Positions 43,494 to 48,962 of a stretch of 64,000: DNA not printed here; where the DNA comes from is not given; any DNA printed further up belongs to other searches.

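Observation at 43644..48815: ~1720-aa fusion of two GT-C modules with a ~400-aa propeller-like insert in the PMT-like loop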

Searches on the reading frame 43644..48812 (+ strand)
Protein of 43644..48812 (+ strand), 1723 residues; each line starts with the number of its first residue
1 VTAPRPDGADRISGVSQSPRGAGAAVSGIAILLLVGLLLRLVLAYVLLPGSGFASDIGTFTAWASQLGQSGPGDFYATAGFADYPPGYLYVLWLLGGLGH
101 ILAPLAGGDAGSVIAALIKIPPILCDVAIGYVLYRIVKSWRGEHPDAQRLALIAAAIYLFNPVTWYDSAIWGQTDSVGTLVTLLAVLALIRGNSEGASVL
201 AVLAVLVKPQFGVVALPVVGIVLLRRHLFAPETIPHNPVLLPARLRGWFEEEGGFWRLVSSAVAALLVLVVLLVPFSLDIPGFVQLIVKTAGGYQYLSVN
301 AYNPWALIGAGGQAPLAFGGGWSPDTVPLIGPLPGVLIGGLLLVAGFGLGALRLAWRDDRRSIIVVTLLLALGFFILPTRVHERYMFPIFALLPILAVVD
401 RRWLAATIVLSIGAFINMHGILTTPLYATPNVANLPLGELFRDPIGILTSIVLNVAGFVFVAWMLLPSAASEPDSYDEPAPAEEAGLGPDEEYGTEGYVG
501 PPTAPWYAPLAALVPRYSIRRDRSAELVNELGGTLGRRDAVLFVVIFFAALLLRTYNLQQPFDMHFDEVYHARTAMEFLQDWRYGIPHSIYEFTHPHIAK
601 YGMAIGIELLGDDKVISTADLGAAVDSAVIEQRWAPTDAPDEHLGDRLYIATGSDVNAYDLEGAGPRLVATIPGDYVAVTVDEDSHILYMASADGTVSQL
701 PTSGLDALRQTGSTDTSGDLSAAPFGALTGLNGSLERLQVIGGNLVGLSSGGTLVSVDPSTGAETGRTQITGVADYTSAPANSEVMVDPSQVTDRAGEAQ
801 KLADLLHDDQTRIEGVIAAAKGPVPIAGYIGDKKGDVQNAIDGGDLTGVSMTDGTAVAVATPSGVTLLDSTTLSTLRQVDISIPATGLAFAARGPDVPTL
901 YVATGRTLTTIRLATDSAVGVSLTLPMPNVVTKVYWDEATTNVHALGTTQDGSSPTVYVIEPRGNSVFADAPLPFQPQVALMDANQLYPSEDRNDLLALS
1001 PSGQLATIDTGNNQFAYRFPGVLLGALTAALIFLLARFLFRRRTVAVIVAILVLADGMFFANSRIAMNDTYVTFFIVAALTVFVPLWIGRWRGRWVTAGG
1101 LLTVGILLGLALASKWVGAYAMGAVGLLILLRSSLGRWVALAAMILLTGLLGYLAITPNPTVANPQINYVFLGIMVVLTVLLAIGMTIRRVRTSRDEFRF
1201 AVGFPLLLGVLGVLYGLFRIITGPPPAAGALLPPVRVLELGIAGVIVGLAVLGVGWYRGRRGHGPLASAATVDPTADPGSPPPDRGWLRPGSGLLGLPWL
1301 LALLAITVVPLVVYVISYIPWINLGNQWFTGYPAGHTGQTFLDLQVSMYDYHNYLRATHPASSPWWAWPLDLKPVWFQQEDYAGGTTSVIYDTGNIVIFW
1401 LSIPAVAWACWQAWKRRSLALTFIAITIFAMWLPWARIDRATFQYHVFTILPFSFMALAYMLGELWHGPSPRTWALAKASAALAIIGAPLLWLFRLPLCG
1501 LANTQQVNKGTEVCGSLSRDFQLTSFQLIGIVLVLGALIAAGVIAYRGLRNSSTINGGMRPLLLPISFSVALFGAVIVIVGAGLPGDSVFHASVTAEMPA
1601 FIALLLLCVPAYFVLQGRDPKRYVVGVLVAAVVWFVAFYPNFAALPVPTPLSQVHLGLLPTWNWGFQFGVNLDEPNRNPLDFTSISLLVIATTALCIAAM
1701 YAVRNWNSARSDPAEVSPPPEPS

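Call 5: search_protein_families(library=pfam, proteins=[window:43644-48812:+], max_evalue=1)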
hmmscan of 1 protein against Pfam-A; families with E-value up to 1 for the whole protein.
window:43644-48812:+ (1723 aa): 4 families
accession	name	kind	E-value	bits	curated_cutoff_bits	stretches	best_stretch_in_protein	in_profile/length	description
PF02366.24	PMT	-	6.2e-17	62.4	22.7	1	1012-1132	80-199/245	Dolichyl-phosphate-mannose-protein mannosyltransferase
PF13231.12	PMT_2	-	1.2e-10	42.2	26.1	2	1010-1159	17-157/160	Dolichyl-phosphate-mannose-protein mannosyltransferase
PF16192.10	PMT_4TMC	-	3.3e-10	40.2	32.4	1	1339-1492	3-176/202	C-terminal four TMM region of protein-O-mannosyltransferase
PF03155.21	Alg6_Alg8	-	9.1e-06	25.4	25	1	83-428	46-391/482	ALG6, ALG8 glycosyltransferase family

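Call 6: search_protein_families(library=ncbifam, proteins=[window:43644-48812:+], max_evalue=1)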
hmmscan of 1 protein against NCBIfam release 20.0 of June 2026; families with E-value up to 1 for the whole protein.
window:43644-48812:+ (1723 aa): 2 families
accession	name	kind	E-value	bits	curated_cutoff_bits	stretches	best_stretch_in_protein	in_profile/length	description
NF058602.1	PrMnsylTfPmt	equivalog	1.3e-11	44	800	2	1339-1481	329-481/530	protein O-mannosyltransferase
NF009784.2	PRK13279.1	equivalog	9.8e-06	24.4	567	1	1010-1130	76-194/539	lipid IV(A) 4-amino-4-deoxy-L-arabinosyltransferase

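Call 7: find_homologous_proteins(query=window:43644-48812:+, max_evalue=0.00001)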
Query window:43644-48812:+ (1723 aa): 1165 proteins with E <= 0.00001 among 8000 candidates; the best 120 are listed.
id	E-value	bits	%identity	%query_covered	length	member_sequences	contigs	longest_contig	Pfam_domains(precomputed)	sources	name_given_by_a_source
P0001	0.0e+0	3563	91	100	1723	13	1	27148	PF02366.25,PF03155.22,PF16192.11,PF13231.13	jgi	-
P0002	0.0e+0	2861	74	99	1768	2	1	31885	PF02366.25,PF16192.11,PF13231.13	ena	-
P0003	0.0e+0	2860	72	100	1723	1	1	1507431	PF02366.25,PF16192.11,PF13231.13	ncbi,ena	-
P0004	0.0e+0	2858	73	100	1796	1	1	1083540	PF02366.25,PF16192.11,PF13231.13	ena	-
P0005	0.0e+0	2856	73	100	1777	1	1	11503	PF02366.25,PF16192.11,PF13231.13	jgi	jgi:Gpi18-like mannosyltransferase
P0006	0.0e+0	2844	73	100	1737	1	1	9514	PF02366.25,PF16192.11,PF13231.13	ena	-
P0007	0.0e+0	2819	72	99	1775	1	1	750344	PF02366.25,PF16192.11,PF13231.13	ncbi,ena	-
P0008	0.0e+0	2818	71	100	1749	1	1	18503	PF02366.25,PF03155.22,PF16192.11,PF13231.13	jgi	jgi:Gpi18-like mannosyltransferase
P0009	0.0e+0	2817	72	100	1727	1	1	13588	PF02366.25,PF16192.11,PF13231.13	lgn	-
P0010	0.0e+0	2775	71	99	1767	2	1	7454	PF02366.25,PF03155.22,PF16192.11,PF13231.13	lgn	-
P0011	0.0e+0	2663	70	99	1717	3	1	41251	PF02366.25,PF16192.11,PF13231.13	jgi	jgi:Gpi18-like mannosyltransferase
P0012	0.0e+0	2630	68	100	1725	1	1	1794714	PF02366.25,PF16192.11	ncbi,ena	-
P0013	0.0e+0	2472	68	93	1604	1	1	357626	PF02366.25,PF16192.11,PF13231.13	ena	-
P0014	0.0e+0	2439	64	100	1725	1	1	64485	PF02366.25,PF16192.11,PF13231.13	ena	-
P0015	0.0e+0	2349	63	100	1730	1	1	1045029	PF02366.25,PF16192.11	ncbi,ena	-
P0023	0.0e+0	2286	84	71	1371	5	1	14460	PF02366.25,PF13231.13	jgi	jgi:Gpi18-like mannosyltransferase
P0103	0.0e+0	1541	47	99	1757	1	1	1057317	PF02366.25,PF16192.11,PF13231.13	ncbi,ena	-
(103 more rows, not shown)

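Call 29: find_encoding_contigs(protein=P0003, flank=10000, max_places=2)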
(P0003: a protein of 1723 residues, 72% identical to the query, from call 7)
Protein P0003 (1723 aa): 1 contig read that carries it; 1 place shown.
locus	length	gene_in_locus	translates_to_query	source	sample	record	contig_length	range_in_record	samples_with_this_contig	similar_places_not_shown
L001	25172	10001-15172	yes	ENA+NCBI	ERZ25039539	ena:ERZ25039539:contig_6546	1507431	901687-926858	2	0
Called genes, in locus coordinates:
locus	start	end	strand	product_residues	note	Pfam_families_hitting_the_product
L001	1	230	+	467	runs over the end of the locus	PF11638:DnaA_N, PF00308:Bac_DnaA, PF01695:IstB_IS21, PF00004:AAA (weak), PF08299:Bac_DnaA_C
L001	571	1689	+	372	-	PF00712:DNA_pol3_beta, PF02767:DNA_pol3_beta_2, PF02768:DNA_pol3_beta_3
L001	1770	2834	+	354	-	PF02463:SMC_N, PF13304:AAA_21 (faint)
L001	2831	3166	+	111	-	PF05258:DciA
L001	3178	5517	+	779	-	-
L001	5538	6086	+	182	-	PF02577:BFN_dom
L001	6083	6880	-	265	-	PF00535:Glycos_transf_2, PF12804:NTP_transf_3 (weak)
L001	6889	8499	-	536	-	PF11028:TMEM260_N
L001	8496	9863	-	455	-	-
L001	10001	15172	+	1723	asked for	PF02366:PMT, PF13231:PMT_2 (weak), PF16192:PMT_4TMC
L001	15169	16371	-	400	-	PF13439:Glyco_transf_4, PF13579:Glyco_trans_4_4, PF20706:GT4-conflict, PF00534:Glycos_transf_1, PF13692:Glyco_trans_1_4, PF13524:Glyco_trans_1_2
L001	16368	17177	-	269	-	PF02811:PHP (weak), PF13263:PHP_C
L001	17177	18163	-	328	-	PF03279:Lip_A_acyltrans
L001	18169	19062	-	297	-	PF03279:Lip_A_acyltrans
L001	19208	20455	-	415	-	PF01658:Inos-1-P_synth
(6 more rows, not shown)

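Call 30: find_encoding_contigs(protein=P0103, flank=10000, max_places=2)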
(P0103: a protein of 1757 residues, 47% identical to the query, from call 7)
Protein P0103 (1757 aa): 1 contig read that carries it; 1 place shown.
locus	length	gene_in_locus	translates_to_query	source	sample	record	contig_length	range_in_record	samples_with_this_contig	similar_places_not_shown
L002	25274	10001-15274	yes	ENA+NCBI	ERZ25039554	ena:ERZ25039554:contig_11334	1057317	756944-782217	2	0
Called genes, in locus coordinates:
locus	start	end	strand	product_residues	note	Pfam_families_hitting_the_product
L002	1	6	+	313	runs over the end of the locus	PF04199:Cyclase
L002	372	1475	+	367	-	PF00712:DNA_pol3_beta, PF02767:DNA_pol3_beta_2, PF02768:DNA_pol3_beta_3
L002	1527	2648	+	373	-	PF02463:SMC_N, PF13175:AAA_15, PF13476:AAA_23, PF13304:AAA_21 (faint)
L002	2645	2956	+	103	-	PF05258:DciA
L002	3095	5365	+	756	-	-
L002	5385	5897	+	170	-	PF02577:BFN_dom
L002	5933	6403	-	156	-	-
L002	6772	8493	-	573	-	PF11028:TMEM260_N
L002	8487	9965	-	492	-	-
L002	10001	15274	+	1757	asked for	PF02366:PMT, PF13231:PMT_2, PF16192:PMT_4TMC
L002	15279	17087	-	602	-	-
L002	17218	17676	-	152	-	-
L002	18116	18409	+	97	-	PF00072:Response_reg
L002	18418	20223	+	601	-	PF02518:HATPase_c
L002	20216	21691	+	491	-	PF03480:DctP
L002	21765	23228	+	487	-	PF03480:DctP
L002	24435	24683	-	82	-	-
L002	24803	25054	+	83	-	-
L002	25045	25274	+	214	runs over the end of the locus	PF00072:Response_reg, PF08281:Sigma70_r4_2 (weak), PF00196:GerE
